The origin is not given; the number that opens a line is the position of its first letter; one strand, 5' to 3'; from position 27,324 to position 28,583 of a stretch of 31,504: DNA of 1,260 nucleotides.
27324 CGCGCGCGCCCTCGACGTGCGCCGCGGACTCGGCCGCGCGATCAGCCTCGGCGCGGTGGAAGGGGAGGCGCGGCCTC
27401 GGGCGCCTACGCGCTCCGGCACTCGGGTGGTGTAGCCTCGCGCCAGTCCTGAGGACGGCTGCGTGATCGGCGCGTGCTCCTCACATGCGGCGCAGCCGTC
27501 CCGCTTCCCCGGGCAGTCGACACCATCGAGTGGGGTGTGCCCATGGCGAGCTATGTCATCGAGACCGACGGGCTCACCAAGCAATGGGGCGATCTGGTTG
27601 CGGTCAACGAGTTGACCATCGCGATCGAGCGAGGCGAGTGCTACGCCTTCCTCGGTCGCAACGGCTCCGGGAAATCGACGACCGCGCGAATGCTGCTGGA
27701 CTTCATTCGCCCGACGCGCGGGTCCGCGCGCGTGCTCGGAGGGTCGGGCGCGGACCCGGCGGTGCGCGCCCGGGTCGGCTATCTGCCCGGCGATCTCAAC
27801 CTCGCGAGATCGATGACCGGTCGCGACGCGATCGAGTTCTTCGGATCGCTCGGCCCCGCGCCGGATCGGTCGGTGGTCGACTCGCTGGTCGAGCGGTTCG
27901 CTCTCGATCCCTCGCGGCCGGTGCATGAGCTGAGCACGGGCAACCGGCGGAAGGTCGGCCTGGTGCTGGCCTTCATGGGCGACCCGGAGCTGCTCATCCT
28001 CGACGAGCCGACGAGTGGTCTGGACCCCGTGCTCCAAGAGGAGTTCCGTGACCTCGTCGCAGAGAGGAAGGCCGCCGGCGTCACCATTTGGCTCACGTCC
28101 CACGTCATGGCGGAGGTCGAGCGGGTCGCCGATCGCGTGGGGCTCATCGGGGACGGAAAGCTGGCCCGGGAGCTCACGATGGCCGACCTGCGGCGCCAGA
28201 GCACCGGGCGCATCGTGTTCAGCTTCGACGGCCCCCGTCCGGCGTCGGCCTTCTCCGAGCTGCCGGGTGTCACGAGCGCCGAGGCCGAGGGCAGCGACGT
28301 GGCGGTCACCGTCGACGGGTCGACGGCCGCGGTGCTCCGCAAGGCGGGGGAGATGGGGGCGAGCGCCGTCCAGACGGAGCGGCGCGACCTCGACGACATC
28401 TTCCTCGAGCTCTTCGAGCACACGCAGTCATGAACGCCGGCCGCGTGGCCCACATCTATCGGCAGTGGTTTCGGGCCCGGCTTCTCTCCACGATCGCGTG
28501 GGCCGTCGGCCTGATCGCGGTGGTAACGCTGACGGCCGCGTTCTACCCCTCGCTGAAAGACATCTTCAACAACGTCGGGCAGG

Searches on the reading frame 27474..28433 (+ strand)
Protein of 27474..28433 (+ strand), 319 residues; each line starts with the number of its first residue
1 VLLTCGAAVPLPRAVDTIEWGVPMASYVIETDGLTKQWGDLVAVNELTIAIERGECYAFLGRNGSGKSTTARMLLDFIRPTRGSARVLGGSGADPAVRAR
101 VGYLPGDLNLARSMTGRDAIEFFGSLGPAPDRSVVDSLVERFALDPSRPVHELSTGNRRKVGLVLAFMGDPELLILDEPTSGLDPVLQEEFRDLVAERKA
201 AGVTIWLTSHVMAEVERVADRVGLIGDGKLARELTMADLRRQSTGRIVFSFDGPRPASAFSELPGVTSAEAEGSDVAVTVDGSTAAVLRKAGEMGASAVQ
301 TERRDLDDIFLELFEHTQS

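Call 39: search_protein_families(library=pfam, proteins=[window:27474-28433:+], max_evalue=0.0001)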
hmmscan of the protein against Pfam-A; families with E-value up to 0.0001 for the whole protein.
window:27474-28433:+ (319 aa): 2 families
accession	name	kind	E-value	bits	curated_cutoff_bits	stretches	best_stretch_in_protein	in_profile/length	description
PF00005.33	ABC_tran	-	9.2e-24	85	25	1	45-181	2-137/137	ABC transporter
PF13304.12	AAA_21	-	1.6e-12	48.5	27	1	148-210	233-298/304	AAA domain, putative AbiEii toxin, Type IV TA system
